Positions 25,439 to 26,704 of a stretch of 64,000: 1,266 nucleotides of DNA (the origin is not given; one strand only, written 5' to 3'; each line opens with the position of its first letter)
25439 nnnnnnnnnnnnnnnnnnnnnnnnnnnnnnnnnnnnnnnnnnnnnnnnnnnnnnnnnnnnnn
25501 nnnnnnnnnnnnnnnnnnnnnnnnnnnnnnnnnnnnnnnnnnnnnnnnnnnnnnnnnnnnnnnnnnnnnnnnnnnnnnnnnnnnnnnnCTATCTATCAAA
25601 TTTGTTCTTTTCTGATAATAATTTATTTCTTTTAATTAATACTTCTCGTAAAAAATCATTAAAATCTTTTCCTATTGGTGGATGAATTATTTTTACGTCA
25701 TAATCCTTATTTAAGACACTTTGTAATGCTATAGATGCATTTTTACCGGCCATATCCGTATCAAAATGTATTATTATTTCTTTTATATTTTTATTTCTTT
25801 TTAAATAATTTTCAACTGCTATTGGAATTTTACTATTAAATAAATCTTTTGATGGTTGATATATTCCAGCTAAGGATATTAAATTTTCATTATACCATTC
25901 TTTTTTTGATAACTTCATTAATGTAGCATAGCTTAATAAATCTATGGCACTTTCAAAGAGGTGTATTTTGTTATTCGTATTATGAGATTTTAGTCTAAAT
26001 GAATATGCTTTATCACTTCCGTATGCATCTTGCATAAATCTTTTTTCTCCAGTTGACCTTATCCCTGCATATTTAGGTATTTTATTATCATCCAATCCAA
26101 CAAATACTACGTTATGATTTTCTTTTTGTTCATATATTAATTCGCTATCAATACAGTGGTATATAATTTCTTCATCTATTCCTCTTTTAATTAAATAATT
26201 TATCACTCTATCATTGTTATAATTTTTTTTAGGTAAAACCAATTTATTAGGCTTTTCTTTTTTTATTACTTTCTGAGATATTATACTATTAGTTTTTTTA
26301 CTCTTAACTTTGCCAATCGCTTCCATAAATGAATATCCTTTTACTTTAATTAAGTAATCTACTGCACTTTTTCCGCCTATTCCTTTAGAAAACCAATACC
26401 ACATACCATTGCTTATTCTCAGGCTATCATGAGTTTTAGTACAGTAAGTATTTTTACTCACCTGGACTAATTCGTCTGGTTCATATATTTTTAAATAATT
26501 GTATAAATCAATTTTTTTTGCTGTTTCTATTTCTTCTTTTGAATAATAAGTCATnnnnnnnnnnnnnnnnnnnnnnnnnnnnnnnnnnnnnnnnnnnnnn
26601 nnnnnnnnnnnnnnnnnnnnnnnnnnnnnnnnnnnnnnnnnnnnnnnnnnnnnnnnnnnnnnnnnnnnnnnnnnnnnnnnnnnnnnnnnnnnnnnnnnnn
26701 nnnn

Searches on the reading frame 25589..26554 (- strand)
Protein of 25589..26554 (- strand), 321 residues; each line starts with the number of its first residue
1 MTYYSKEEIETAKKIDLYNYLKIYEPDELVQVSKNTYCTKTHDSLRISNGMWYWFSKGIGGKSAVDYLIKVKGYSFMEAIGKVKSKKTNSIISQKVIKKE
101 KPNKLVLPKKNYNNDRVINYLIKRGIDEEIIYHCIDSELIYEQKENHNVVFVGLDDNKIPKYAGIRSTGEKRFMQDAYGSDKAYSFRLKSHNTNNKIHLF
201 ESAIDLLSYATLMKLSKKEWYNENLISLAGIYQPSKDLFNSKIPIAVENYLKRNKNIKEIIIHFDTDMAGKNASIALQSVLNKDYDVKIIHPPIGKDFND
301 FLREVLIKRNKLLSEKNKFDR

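Call 26: search_protein_families(library=pfam, max_evalue=0.001, proteins=[window:25589-26554:-])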
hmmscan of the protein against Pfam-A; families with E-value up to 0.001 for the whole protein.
window:25589-26554:- (321 aa): 4 families
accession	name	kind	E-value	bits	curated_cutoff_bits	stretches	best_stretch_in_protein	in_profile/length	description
PF13154.11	DUF3991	-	4.1e-15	56.4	24.5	1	119-188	1-71/74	Protein of unknown function (DUF3991)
PF13155.12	Toprim_2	-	3.1e-12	47.1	22.1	1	199-302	2-88/88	Toprim-like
PF13362.12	Toprim_3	-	0.00013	22.8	27.2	1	255-305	39-92/95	Toprim domain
PF13662.12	Toprim_4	-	0.00034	21.2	25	1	209-289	9-83/85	Toprim domain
